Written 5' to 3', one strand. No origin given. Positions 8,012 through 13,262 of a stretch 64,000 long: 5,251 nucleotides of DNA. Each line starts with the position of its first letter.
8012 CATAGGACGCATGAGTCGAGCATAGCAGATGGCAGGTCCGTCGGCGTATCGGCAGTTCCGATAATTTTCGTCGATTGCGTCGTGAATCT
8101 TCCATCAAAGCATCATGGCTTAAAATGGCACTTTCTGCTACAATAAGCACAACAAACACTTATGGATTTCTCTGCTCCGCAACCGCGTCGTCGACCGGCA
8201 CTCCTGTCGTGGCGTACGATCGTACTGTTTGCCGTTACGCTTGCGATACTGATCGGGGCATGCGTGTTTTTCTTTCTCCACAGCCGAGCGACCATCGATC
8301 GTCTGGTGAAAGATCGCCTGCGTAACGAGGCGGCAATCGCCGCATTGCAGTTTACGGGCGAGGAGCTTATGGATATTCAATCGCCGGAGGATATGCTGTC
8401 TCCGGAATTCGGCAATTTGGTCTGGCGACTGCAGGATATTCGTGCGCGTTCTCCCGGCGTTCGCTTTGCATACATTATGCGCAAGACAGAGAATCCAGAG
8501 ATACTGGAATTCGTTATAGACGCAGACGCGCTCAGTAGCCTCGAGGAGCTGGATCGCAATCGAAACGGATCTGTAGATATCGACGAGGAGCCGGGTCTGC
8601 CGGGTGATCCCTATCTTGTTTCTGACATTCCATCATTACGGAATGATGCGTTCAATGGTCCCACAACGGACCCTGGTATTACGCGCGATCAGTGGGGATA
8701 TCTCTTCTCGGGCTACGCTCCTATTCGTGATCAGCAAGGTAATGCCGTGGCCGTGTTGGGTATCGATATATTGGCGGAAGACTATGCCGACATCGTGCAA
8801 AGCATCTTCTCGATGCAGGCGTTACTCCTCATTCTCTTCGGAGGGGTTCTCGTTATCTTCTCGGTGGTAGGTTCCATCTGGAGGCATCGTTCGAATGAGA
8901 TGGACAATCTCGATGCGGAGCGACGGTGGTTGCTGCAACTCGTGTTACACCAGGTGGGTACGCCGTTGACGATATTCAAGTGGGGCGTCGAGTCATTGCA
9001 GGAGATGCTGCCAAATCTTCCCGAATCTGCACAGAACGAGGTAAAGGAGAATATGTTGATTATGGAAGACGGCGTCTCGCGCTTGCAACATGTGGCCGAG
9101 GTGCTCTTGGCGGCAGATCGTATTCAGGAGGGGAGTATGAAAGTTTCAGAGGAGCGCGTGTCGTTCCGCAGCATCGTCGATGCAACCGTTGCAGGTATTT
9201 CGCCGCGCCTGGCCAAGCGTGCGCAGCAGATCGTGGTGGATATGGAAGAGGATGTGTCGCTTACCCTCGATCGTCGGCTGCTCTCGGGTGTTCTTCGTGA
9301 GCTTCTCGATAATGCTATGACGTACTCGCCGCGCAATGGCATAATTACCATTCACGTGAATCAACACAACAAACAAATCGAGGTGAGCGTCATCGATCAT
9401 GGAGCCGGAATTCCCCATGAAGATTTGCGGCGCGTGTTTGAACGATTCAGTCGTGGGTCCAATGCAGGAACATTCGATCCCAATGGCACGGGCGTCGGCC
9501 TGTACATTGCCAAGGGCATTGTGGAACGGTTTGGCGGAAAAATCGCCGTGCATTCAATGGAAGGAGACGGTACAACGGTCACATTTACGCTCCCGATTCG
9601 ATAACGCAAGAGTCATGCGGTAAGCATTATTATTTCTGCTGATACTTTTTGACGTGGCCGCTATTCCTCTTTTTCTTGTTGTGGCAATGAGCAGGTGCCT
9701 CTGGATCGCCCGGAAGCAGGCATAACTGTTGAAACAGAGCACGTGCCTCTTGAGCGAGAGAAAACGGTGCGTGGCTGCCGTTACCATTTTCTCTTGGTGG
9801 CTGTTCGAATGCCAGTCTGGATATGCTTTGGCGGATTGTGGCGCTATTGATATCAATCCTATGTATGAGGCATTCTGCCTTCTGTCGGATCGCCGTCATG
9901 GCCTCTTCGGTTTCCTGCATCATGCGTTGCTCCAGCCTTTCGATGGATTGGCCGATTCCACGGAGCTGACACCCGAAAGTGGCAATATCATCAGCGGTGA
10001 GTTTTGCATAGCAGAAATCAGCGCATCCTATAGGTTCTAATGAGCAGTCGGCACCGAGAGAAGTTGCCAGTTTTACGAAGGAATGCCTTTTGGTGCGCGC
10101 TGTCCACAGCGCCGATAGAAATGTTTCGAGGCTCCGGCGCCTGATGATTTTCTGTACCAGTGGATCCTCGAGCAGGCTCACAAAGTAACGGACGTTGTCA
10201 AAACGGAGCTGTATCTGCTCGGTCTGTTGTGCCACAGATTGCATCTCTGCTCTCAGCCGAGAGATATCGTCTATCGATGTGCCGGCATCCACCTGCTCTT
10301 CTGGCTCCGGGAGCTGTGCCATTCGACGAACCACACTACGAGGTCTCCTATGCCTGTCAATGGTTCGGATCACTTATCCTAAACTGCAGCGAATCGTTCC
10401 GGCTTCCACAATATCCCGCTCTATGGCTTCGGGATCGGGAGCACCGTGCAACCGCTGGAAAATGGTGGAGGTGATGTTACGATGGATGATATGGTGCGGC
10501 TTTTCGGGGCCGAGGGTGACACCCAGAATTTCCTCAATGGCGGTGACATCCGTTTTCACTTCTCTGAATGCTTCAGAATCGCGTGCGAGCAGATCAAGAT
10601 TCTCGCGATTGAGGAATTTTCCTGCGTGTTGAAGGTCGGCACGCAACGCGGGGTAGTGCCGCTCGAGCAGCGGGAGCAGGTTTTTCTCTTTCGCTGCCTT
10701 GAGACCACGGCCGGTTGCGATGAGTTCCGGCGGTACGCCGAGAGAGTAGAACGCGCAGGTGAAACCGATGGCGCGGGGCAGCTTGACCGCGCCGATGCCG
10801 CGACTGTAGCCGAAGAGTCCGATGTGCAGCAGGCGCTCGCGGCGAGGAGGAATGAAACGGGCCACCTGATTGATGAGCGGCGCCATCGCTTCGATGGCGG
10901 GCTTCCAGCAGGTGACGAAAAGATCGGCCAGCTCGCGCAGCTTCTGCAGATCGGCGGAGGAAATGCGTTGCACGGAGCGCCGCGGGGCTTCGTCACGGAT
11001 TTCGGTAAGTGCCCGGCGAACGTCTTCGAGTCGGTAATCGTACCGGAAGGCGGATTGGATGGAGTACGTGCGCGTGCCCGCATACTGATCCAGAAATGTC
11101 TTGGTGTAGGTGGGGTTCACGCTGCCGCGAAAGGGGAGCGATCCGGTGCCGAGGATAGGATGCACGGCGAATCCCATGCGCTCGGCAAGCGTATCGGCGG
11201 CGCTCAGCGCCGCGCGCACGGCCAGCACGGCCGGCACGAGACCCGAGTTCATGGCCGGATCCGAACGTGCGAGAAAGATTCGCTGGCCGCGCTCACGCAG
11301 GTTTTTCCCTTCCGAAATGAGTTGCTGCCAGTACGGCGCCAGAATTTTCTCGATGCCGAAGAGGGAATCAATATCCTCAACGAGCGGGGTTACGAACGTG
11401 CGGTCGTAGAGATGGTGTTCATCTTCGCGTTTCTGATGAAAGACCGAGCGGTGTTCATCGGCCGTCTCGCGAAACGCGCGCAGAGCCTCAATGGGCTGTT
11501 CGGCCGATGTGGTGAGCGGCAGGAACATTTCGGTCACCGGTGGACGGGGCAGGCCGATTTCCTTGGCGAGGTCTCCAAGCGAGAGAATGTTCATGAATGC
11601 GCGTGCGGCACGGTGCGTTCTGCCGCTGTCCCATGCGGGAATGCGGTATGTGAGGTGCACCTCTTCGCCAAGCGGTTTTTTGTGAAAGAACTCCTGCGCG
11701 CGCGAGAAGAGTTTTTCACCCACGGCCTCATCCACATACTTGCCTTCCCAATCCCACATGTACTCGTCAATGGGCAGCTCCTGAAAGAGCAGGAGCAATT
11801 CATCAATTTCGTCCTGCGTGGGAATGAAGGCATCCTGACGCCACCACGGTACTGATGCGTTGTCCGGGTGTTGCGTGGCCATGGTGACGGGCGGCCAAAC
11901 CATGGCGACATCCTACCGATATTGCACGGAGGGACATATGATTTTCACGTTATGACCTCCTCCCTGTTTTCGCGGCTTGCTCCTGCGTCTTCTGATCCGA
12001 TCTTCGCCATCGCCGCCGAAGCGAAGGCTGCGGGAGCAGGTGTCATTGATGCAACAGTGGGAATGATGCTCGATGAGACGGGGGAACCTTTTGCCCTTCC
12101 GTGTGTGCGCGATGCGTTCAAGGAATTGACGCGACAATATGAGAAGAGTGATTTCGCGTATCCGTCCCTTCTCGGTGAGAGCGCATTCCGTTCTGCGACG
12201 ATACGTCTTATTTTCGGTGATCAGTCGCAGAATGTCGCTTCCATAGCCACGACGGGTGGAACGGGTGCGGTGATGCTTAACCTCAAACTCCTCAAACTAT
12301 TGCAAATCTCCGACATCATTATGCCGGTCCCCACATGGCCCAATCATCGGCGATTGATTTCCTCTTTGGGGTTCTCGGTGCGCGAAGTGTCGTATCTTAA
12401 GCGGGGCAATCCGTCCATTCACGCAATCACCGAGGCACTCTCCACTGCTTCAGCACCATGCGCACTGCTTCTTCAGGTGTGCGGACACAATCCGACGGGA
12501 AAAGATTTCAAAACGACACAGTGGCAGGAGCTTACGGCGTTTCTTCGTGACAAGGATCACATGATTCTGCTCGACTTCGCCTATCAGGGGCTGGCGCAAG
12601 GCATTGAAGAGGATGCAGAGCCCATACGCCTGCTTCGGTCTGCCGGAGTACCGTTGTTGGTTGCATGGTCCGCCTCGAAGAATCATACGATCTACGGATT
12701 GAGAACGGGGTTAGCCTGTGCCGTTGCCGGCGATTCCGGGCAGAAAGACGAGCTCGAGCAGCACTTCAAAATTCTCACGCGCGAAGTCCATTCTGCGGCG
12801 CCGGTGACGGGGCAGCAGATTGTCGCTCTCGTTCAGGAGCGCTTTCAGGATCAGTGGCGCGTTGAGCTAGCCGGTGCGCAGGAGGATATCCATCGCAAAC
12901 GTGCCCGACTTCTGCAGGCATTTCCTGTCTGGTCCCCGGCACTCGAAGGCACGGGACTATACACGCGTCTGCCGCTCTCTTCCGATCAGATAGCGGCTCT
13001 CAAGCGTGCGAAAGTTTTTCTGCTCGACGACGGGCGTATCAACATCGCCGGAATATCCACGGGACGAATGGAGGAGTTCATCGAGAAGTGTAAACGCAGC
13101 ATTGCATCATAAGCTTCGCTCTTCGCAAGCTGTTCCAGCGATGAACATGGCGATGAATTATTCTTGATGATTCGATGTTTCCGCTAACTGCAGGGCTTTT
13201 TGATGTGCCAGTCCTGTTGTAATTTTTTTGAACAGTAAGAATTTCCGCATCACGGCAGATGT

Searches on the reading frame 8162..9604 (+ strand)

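Call 44: search_protein_families(library=pfam, proteins=[window:8162-9604:+], max_evalue=0.0001)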
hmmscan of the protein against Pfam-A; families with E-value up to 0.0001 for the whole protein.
window:8162-9604:+ (480 aa): 3 families
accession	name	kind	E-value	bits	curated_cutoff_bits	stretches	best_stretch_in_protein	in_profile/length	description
PF02518.31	HATPase_c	-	4e-28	98.5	26.4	1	370-479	2-109/111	Histidine kinase-, DNA gyrase B-, and HSP90-like ATPase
PF13581.12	HATPase_c_2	-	4.4e-06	27.2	27.4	1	377-476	35-126/127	Histidine kinase-like ATPase domain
PF13589.12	HATPase_c_3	-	2.2e-05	24.9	25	1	375-436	4-63/137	Histidine kinase-, DNA gyrase B-, and HSP90-like ATPase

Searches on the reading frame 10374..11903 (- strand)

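Call 44: search_protein_families(library=pfam, proteins=[window:10374-11903:-], max_evalue=0.0001)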
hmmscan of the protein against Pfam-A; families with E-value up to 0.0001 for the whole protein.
window:10374-11903:- (509 aa): 1 family
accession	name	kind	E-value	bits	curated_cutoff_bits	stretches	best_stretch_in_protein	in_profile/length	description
PF14010.12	PEPcase_2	-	3.9e-127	425.2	25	1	5-509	2-493/493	Phosphoenolpyruvate carboxylase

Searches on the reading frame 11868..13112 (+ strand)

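Call 44: search_protein_families(library=pfam, proteins=[window:11868-13112:+], max_evalue=0.0001)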
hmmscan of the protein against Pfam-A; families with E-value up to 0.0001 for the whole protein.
window:11868-13112:+ (414 aa): 1 family
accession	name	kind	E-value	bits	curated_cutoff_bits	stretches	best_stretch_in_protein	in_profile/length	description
PF00155.27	Aminotran_1_2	-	3.5e-42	145.3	19.7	1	59-406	3-359/361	Aminotransferase class I and II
